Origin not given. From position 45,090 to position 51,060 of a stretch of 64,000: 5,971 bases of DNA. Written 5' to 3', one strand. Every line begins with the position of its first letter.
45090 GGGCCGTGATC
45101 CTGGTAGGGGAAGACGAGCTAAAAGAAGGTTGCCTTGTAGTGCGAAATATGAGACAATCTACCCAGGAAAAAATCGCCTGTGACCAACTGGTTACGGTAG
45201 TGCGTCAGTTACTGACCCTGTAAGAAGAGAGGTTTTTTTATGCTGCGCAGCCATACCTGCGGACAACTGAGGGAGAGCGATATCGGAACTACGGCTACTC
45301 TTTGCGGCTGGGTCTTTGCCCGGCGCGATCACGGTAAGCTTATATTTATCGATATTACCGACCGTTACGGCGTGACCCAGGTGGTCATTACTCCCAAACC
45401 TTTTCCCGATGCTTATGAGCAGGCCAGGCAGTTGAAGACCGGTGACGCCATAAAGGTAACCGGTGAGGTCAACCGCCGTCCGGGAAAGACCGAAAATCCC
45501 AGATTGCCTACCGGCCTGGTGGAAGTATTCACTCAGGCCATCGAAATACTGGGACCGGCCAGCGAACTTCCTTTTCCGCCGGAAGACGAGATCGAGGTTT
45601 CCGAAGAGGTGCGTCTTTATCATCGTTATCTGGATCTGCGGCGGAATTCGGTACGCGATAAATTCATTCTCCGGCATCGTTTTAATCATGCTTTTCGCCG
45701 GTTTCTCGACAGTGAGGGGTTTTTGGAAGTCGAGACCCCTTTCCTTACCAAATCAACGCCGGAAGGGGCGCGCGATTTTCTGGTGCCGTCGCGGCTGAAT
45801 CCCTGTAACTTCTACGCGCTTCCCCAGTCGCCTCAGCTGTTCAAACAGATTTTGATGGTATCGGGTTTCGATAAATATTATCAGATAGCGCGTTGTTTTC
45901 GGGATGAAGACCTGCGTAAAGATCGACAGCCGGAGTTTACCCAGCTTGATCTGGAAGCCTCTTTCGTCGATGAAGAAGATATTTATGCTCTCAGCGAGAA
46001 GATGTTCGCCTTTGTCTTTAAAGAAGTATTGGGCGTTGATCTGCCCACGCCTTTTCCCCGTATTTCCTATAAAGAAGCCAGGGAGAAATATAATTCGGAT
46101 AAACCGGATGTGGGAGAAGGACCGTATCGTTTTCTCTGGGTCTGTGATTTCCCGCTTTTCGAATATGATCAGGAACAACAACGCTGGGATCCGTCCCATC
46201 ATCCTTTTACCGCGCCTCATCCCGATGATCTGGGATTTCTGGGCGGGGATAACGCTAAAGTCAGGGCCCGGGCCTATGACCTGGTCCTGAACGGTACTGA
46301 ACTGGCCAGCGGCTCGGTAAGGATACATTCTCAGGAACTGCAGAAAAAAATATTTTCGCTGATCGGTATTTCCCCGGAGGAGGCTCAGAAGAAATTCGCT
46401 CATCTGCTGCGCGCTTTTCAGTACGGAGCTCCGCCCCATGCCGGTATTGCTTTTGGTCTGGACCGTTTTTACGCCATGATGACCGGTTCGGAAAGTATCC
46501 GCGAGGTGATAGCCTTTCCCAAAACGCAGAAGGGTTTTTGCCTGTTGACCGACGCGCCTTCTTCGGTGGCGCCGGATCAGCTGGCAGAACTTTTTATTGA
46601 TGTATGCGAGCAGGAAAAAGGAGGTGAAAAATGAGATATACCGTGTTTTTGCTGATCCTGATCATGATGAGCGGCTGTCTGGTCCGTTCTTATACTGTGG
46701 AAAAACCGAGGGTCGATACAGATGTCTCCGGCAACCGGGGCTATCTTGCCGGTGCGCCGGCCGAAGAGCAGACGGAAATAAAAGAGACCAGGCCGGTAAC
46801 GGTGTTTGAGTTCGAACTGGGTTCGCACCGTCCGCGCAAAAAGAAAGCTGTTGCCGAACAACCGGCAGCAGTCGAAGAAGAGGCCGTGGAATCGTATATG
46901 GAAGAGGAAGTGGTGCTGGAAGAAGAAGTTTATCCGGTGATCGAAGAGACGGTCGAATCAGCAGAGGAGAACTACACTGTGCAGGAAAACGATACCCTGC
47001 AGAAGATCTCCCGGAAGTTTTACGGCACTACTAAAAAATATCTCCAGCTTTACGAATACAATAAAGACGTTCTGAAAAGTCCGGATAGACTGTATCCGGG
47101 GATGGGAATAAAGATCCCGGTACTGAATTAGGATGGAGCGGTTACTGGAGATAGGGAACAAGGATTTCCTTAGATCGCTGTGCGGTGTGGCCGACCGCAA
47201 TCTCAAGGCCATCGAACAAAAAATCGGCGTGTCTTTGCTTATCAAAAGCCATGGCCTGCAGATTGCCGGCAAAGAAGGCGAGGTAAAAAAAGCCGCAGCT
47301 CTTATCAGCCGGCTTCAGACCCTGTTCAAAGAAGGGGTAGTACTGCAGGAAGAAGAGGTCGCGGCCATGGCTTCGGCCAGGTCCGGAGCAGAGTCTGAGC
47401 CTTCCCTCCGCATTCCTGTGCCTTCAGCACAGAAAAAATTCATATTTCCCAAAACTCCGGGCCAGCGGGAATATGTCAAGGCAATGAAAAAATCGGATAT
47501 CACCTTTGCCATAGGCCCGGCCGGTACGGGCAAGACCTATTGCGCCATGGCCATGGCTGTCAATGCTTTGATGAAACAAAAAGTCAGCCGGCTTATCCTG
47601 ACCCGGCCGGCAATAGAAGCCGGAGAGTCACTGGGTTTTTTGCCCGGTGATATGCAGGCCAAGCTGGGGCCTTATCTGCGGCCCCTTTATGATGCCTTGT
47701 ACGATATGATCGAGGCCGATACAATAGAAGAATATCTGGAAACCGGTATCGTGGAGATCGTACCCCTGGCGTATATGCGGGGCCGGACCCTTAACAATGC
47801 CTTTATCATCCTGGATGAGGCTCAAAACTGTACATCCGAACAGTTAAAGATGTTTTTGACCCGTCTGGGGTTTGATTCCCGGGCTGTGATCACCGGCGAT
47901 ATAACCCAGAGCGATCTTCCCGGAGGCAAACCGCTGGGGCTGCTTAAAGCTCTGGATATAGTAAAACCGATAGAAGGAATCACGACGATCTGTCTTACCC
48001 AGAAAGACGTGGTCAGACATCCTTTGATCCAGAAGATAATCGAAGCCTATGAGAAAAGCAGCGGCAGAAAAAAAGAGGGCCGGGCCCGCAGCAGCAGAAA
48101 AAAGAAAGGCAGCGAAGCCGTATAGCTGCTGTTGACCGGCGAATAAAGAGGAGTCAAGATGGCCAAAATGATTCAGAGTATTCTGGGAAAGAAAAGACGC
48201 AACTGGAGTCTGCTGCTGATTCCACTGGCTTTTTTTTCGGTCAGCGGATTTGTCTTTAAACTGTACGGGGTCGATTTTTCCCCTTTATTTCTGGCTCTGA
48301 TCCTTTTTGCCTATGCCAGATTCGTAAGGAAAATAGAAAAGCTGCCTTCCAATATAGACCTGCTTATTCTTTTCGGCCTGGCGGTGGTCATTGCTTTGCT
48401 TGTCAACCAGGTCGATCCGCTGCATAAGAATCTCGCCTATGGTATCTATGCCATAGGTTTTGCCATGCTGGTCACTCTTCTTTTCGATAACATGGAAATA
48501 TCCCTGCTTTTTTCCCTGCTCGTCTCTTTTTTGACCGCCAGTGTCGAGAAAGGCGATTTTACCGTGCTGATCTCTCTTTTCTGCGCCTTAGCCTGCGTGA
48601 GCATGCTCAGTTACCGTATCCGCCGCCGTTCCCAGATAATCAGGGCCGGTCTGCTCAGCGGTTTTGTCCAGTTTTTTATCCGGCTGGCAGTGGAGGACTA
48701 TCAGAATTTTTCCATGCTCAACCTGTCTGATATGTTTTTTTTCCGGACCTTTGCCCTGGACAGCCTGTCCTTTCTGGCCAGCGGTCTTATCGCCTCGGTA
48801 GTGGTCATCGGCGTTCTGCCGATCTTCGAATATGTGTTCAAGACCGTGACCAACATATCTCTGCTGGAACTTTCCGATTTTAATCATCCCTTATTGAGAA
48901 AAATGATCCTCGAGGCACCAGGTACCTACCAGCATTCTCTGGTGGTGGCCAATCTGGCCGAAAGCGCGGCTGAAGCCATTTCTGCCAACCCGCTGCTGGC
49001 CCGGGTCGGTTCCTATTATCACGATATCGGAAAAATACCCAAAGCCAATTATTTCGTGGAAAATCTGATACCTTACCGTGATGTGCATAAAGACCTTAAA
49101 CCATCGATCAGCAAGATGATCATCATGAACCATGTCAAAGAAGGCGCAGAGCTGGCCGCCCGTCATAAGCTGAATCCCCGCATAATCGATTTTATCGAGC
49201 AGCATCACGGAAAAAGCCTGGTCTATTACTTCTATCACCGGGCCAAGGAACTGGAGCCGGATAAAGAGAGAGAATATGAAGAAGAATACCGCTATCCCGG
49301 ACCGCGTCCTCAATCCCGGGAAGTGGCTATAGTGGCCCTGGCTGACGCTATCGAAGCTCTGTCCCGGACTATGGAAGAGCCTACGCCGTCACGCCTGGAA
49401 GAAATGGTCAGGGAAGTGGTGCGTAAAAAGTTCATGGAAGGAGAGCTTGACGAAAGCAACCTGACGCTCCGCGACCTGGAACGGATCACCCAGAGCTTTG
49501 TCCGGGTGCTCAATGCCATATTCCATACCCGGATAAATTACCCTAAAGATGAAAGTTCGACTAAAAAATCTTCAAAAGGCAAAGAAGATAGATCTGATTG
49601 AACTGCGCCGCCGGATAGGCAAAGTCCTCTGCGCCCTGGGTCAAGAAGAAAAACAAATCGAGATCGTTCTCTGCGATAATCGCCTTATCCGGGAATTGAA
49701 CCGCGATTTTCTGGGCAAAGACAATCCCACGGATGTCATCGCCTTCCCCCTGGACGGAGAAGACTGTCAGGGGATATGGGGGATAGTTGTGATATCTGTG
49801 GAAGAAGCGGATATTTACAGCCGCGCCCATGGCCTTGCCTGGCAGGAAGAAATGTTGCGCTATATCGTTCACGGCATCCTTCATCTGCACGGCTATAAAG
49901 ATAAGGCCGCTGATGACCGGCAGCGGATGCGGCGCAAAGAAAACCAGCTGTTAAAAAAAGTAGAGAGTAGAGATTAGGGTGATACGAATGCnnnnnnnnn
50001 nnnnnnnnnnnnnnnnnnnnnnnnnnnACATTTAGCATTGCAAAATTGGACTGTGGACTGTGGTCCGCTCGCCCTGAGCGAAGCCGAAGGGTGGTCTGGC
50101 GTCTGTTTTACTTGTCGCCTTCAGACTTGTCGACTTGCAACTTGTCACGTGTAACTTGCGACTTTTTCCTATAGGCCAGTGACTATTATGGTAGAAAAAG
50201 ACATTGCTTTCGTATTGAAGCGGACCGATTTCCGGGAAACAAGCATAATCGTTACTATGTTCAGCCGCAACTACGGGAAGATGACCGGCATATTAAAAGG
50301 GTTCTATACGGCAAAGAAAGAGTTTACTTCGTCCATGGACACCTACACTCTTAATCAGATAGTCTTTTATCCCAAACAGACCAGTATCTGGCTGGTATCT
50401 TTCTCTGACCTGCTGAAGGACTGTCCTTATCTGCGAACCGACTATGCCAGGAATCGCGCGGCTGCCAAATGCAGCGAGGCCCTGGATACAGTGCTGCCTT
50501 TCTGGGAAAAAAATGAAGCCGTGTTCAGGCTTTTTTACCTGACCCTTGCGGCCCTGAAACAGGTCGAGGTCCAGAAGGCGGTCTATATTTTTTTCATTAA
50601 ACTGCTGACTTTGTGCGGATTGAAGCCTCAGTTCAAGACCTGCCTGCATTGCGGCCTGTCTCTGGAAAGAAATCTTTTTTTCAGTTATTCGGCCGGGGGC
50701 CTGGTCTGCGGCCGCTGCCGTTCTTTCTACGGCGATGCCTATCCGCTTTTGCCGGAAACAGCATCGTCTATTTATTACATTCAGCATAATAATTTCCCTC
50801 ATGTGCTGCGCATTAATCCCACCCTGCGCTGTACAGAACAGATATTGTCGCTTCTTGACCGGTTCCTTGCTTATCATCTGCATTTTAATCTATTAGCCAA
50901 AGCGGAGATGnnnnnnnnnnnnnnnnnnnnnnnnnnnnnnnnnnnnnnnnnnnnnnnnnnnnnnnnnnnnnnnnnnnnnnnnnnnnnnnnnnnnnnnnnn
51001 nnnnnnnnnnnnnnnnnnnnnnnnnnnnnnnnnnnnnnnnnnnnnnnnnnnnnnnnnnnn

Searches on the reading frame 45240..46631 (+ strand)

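Call 14: search_protein_families(library=pfam, proteins=[window:45240-46631:+], max_evalue=0.001)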
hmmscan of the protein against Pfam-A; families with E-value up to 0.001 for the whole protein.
window:45240-46631:+ (464 aa): 2 families
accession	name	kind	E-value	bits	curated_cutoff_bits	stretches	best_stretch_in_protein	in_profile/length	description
PF00152.25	tRNA-synt_2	-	7.2e-118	393.6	25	1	121-430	1-308/308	tRNA synthetases class II (D, K and N)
PF01336.31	tRNA_anti-codon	-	2.5e-17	63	27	1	20-83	2-63/75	OB-fold nucleic acid binding domain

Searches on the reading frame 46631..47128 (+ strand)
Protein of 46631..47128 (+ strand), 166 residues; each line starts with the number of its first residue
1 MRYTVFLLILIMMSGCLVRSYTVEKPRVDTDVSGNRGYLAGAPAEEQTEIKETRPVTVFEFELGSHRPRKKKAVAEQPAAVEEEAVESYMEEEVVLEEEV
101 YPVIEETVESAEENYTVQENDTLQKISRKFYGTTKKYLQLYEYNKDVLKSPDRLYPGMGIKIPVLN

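Call 14: search_protein_families(library=pfam, proteins=[window:46631-47128:+], max_evalue=0.001)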
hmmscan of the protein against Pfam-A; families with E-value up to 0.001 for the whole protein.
window:46631-47128:+ (166 aa): 1 family
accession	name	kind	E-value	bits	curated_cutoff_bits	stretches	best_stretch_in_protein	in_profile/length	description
PF01476.26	LysM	-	1.3e-08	35.1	20.9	1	115-163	1-43/43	LysM domain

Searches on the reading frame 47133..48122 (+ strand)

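Call 14: search_protein_families(library=pfam, proteins=[window:47133-48122:+], max_evalue=0.001)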
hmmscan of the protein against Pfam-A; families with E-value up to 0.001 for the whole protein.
window:47133-48122:+ (330 aa): 6 families
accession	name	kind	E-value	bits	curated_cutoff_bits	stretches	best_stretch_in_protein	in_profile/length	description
PF02562.22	PhoH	-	1e-91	306.4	27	1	104-307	2-205/205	PhoH-like protein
PF13604.12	AAA_30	-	3.2e-09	37.2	27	1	109-260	4-128/191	AAA domain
PF13245.12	AAA_19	-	1e-07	32.6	25.1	1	111-260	1-129/134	AAA domain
PF00270.35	DEAD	-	1.7e-05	25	26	1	108-159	1-53/167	DEAD/DEAH box helicase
PF13401.12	AAA_22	-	0.00016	22.5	27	1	122-246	6-109/130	AAA domain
PF05707.18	Zot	-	0.00092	19.2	20.3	0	123-157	2-34/197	Zonular occludens toxin (Zot)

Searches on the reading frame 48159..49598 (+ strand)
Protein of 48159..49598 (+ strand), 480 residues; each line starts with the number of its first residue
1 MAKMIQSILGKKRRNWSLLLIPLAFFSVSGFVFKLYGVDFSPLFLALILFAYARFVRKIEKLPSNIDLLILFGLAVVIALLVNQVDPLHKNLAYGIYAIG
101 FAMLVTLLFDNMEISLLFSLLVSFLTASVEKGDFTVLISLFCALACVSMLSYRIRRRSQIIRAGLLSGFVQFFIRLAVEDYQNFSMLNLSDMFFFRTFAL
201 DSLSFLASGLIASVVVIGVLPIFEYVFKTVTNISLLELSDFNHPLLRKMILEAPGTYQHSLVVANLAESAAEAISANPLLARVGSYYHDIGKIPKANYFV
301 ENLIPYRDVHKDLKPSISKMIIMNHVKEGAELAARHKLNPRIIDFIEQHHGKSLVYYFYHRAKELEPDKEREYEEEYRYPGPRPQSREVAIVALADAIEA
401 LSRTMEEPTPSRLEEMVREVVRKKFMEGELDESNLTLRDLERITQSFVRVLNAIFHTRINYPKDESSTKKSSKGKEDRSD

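Call 14: search_protein_families(library=pfam, proteins=[window:48159-49598:+], max_evalue=0.001)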
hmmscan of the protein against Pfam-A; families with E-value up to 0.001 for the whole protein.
window:48159-49598:+ (480 aa): 2 families
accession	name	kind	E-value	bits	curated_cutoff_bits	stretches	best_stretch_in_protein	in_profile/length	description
PF01966.28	HD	-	6.6e-19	68.8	22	1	256-400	1-115/116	HD domain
PF07698.17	7TM-7TMR_HD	-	5.4e-18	66.1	29.4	1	44-231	10-190/190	7TM receptor with intracellular HD hydrolase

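Call 67: search_protein_families(library=ncbifam, proteins=[window:48159-49598:+], max_evalue=0.001)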
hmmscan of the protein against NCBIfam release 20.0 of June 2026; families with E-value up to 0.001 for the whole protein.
window:48159-49598:+ (480 aa): 4 families
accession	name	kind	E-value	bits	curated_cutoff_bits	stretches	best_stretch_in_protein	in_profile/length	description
TIGR00277.1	HDIG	domain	1.3e-24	85.9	27.6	1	253-352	2-84/84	HDIG domain-containing metalloprotein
TIGR03319.1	RNase_Y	equivalog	1.2e-06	27.3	454.35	0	257-292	331-366/514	ribonuclease Y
NF009347.0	PRK12705.1-4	equivalog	5.8e-06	25.2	579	0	258-293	287-322/473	hypothetical protein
NF000997.0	PRK00106.1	equivalog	0.00055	18.6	937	0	311-352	383-424/535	ribonuclease Y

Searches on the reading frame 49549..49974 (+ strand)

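Call 67: search_protein_families(library=ncbifam, proteins=[window:49549-49974:+], max_evalue=0.001)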
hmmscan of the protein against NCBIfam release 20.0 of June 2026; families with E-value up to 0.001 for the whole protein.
window:49549-49974:+ (142 aa): 2 families
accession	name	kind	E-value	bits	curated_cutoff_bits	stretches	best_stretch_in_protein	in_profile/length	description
TIGR00043.2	TIGR00043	equivalog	3.6e-29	101.3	45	1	11-140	6-144/146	rRNA maturation RNase YbeY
NF010570.0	PRK13963.1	equivalog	2.9e-09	36.6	274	1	21-138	136-254/261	rRNA maturation RNase YbeY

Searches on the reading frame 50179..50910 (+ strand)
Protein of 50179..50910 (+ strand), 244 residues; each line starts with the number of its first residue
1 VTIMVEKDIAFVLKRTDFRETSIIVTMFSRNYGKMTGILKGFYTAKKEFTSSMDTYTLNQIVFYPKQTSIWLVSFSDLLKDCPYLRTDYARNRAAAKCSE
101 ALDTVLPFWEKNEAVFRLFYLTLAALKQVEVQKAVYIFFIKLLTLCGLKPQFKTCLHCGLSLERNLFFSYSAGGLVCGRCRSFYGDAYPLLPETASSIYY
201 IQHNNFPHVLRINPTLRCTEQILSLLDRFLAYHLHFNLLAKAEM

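Call 15: search_protein_families(library=pfam, proteins=[window:50179-50910:+], max_evalue=0.001)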
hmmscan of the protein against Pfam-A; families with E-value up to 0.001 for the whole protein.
window:50179-50910:+ (244 aa): 2 families
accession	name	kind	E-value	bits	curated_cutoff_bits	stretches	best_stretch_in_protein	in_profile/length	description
PF02565.21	RecO_C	-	5.6e-20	72.1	22.1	1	86-235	1-150/157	Recombination protein O C terminal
PF11967.14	RecO_N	-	1.1e-12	48.2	27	1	4-67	1-64/80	Recombination protein O N terminal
